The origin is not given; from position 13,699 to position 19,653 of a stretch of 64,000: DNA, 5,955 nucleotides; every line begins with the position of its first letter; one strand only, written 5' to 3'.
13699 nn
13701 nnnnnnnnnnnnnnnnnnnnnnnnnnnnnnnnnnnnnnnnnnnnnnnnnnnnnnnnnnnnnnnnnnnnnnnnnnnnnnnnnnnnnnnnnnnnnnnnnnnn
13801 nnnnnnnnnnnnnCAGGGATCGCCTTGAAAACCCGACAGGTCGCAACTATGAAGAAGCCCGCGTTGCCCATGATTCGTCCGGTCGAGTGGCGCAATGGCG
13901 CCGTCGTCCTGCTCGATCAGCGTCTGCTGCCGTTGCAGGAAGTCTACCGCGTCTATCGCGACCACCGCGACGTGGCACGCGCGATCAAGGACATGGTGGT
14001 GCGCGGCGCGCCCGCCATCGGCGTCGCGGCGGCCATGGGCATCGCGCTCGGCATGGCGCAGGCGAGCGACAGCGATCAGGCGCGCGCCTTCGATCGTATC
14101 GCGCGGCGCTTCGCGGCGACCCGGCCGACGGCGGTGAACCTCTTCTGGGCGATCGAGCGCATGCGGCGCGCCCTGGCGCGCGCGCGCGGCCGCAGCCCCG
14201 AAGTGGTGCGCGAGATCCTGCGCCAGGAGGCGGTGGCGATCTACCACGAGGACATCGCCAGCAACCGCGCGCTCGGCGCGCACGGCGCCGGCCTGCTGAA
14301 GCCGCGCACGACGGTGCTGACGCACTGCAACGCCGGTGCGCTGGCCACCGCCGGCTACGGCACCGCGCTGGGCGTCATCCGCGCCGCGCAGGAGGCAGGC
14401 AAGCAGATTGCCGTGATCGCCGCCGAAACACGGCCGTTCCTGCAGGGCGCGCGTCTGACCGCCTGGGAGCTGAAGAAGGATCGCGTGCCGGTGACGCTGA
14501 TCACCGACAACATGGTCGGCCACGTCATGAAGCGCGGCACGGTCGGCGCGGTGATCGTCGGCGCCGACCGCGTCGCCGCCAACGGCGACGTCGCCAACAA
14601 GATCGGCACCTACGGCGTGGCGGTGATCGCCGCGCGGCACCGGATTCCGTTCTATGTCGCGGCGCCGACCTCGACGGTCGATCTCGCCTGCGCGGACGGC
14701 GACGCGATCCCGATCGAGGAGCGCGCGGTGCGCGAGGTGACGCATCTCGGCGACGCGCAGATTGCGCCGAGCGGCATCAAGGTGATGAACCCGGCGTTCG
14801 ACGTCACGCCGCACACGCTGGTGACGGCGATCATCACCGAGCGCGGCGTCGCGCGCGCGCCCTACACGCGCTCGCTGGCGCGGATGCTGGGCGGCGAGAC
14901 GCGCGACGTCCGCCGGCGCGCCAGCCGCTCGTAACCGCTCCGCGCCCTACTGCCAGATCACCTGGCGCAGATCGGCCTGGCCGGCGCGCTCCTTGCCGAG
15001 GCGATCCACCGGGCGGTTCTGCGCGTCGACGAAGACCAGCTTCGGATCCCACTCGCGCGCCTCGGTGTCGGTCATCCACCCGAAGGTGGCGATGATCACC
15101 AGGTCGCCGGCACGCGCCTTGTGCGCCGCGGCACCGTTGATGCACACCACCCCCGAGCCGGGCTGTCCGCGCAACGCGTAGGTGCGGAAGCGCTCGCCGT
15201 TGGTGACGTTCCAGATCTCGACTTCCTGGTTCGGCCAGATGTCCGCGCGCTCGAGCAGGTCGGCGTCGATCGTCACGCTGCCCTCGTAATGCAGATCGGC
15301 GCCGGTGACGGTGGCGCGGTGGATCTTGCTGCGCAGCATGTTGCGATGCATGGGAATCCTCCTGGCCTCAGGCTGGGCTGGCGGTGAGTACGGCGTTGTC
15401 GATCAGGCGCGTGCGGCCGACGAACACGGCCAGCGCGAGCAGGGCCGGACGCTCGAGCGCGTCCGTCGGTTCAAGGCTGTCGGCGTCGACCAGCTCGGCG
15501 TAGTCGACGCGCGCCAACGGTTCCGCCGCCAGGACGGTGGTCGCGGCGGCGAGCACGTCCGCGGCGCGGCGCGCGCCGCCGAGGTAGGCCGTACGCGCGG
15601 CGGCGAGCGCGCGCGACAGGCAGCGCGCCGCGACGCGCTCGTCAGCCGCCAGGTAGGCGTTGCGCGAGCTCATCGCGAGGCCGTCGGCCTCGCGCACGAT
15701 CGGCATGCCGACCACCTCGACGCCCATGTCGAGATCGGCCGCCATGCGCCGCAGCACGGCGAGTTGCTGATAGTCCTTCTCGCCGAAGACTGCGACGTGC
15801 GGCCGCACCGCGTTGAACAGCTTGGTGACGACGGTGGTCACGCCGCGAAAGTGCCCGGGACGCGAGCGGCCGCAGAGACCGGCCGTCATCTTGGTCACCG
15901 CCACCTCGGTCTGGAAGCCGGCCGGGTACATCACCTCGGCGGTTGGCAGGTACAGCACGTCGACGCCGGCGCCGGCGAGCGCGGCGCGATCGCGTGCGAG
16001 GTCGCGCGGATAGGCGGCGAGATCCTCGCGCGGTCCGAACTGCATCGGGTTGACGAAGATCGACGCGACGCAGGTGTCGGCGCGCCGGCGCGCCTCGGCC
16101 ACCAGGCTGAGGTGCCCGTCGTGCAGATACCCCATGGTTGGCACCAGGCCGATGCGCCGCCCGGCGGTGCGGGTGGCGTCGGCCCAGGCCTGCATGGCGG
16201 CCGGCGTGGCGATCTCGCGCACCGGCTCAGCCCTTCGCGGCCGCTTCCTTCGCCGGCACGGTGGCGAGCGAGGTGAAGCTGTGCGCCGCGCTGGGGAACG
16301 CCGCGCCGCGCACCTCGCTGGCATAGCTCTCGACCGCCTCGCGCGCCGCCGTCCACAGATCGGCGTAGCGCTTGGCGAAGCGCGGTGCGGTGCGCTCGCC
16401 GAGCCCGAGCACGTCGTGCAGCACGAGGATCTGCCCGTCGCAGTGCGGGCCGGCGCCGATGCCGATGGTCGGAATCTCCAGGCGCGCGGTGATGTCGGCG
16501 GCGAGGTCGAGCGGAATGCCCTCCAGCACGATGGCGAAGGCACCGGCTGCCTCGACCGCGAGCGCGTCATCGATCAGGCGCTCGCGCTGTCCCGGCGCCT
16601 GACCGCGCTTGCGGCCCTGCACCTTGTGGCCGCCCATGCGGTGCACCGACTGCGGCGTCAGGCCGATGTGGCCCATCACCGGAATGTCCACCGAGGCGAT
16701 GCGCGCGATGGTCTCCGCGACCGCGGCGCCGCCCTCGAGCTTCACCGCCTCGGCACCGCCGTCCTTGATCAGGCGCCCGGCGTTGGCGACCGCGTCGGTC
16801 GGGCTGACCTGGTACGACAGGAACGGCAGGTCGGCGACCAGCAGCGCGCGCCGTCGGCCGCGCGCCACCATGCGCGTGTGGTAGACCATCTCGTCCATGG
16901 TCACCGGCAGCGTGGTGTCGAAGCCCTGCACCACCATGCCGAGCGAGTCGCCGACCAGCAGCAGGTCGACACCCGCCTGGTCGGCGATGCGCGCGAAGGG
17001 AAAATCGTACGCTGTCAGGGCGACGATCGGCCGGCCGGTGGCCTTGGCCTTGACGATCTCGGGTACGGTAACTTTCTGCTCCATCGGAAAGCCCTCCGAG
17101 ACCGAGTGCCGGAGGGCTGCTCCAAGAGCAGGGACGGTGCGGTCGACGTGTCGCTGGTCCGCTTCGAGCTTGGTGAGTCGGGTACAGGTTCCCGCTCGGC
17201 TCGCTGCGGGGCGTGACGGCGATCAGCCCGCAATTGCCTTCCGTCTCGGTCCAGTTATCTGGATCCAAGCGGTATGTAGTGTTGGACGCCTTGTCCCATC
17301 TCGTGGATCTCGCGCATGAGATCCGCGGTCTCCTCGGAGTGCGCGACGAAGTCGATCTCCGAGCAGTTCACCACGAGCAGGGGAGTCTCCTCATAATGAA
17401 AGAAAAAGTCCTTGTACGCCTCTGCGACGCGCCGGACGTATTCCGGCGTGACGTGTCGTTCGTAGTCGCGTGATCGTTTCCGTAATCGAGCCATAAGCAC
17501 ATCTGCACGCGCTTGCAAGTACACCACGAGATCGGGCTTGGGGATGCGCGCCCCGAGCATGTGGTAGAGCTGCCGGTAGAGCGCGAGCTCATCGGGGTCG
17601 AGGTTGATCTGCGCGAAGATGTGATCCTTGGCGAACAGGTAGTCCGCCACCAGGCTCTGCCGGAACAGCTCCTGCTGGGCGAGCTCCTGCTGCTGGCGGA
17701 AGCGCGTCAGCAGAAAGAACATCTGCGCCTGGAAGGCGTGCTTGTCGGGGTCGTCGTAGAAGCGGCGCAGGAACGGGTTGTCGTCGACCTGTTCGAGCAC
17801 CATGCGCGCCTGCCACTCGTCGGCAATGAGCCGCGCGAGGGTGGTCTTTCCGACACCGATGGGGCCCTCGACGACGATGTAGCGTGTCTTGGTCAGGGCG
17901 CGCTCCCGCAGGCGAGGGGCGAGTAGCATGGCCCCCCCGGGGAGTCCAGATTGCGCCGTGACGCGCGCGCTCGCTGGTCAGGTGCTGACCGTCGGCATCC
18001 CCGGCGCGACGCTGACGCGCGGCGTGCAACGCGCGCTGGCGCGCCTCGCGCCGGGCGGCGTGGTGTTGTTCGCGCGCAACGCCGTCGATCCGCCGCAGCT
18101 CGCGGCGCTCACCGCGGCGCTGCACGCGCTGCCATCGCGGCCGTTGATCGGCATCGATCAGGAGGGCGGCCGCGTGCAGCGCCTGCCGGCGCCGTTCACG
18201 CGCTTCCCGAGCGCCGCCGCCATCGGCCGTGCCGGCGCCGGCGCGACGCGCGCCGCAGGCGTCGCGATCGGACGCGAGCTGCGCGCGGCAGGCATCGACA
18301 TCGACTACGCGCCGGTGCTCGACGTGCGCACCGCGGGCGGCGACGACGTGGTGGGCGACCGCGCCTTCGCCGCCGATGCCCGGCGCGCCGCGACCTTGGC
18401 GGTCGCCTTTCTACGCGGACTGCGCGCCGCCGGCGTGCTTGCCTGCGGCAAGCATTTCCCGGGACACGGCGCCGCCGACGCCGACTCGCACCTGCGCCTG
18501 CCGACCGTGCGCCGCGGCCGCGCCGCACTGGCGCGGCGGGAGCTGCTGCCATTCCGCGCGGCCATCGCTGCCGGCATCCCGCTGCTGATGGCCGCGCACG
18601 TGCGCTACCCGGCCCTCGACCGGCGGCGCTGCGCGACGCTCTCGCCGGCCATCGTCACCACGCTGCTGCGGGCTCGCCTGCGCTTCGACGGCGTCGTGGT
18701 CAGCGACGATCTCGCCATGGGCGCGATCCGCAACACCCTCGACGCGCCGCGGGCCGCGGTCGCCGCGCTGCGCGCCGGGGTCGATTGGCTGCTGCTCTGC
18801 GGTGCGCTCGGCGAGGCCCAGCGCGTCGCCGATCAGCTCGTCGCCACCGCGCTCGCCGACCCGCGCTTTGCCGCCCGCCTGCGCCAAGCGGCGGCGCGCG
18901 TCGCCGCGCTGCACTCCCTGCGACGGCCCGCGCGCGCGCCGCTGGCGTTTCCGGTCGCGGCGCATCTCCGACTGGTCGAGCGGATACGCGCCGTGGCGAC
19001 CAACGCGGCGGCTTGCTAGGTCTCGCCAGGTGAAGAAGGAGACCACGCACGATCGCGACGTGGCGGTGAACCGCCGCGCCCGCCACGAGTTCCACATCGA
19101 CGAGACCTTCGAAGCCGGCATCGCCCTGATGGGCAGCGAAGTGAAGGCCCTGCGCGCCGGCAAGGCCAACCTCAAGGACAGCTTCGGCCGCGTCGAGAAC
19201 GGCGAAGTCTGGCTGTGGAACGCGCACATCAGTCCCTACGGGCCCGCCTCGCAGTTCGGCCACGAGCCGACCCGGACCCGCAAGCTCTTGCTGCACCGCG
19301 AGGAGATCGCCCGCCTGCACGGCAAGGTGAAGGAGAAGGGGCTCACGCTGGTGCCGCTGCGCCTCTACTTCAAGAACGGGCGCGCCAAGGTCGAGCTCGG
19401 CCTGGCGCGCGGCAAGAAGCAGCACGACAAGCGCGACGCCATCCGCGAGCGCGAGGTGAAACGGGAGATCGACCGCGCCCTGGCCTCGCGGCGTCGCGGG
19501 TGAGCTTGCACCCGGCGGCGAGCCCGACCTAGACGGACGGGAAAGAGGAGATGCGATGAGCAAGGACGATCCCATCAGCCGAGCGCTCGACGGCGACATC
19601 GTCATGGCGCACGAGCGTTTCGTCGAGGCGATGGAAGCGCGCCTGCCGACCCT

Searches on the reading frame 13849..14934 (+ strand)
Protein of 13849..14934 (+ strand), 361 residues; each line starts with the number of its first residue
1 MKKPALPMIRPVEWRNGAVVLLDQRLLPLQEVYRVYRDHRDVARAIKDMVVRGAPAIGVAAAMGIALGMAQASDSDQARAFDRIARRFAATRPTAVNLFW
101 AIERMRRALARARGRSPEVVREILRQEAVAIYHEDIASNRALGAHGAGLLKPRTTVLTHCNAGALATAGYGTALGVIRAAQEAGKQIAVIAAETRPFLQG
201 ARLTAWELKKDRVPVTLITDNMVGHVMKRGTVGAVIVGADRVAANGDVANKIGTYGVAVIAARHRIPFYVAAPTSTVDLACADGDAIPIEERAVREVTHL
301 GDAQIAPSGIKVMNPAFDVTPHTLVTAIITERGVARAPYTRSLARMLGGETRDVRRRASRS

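Call 14: search_protein_families(library=pfam, proteins=[window:13849-14934:+])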
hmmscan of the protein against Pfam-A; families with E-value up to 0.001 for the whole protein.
window:13849-14934:+ (361 aa): 1 family
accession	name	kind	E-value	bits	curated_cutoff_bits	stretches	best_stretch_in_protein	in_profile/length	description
PF01008.23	IF-2B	-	1.6e-85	287.2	22.4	1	51-335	2-278/280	Initiation factor 2 subunit family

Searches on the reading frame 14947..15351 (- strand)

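Call 14: search_protein_families(library=pfam, proteins=[window:14947-15351:-])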
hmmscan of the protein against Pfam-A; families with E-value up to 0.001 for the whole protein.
window:14947-15351:- (134 aa): 1 family
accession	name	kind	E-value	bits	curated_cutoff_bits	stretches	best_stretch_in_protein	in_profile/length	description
PF02261.22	Asp_decarbox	-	2.9e-49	166.2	25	1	1-113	1-113/115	Aspartate decarboxylase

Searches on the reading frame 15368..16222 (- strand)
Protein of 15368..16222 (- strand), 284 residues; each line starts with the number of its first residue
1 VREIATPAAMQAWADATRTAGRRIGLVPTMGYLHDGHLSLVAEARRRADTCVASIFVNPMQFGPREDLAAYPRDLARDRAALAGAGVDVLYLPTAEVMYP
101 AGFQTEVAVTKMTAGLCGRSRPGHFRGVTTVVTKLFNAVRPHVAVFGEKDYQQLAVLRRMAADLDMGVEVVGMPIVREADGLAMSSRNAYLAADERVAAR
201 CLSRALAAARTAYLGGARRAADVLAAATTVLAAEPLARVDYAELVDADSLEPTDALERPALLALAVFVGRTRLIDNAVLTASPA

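Call 14: search_protein_families(library=pfam, proteins=[window:15368-16222:-])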
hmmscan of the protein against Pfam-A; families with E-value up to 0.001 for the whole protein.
window:15368-16222:- (284 aa): 1 family
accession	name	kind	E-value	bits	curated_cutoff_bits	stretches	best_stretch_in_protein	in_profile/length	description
PF02569.21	Pantoate_ligase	-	2.9e-106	355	20.7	1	4-277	3-267/268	Pantoate-beta-alanine ligase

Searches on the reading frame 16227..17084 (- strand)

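Call 14: search_protein_families(library=pfam, proteins=[window:16227-17084:-])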
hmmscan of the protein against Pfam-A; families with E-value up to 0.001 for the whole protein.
window:16227-17084:- (285 aa): 1 family
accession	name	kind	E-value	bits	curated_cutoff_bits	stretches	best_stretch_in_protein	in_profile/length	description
PF02548.21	Pantoate_transf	-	1.5e-113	379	28.7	1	4-265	1-258/259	Ketopantoate hydroxymethyltransferase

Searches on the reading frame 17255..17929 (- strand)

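Call 14: search_protein_families(library=pfam, proteins=[window:17255-17929:-])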
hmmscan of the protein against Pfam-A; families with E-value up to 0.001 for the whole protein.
window:17255-17929:- (224 aa): 9 families
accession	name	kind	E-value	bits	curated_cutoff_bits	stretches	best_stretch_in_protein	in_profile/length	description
PF01712.25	dNK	-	3.4e-41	141.7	27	1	18-210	1-200/203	Deoxynucleoside kinase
PF13671.12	AAA_33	-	3e-08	34.5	27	1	18-168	2-136/143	AAA domain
PF13238.12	AAA_18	-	1.4e-06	29.2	29.4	1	18-154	1-114/128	AAA domain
PF02223.23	Thymidylate_kin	-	1.6e-06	28.3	27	1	20-177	1-164/185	Thymidylate kinase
PF05729.18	NACHT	-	5.9e-06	26.6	26.7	1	16-78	1-62/167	NACHT domain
PF20720.3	nSTAND3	-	7.8e-05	22.9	27.2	1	10-59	12-62/155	Novel STAND NTPase 3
PF00004.35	AAA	-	0.00014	22.8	21.2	1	20-44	3-27/131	ATPase family associated with various cellular activities (AAA)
PF13191.12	AAA_16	-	0.00015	22.8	32.6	1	10-106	19-104/167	AAA ATPase domain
PF13401.12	AAA_22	-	0.00022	22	27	0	16-156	6-82/130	AAA domain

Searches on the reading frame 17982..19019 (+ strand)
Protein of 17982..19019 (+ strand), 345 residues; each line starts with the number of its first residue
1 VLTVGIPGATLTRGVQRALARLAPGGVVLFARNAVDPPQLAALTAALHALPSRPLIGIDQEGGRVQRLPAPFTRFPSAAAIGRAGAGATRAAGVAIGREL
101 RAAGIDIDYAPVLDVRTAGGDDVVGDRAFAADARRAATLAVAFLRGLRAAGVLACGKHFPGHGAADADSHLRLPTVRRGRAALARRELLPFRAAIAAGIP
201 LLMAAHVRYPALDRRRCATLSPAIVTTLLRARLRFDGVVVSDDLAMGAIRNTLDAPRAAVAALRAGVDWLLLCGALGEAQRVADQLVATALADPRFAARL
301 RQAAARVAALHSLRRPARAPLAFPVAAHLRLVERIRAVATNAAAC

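Call 14: search_protein_families(library=pfam, proteins=[window:17982-19019:+])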
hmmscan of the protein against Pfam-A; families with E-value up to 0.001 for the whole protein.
window:17982-19019:+ (345 aa): 1 family
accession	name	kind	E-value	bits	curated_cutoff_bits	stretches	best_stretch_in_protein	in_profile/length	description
PF00933.27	Glyco_hydro_3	-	5.7e-67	226.8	27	1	14-301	19-311/316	Glycosyl hydrolase family 3 N terminal domain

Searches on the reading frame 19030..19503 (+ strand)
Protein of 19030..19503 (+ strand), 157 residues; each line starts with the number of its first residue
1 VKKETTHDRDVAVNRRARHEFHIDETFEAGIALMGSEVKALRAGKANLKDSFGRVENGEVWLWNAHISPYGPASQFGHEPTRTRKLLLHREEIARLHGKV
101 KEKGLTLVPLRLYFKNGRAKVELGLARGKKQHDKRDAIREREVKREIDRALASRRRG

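Call 14: search_protein_families(library=pfam, proteins=[window:19030-19503:+])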
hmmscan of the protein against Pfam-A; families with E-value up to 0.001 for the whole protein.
window:19030-19503:+ (157 aa): 1 family
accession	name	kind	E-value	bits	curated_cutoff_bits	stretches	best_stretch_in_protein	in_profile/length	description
PF01668.23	SmpB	-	9.5e-62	207.6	27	1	11-151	1-141/143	SmpB protein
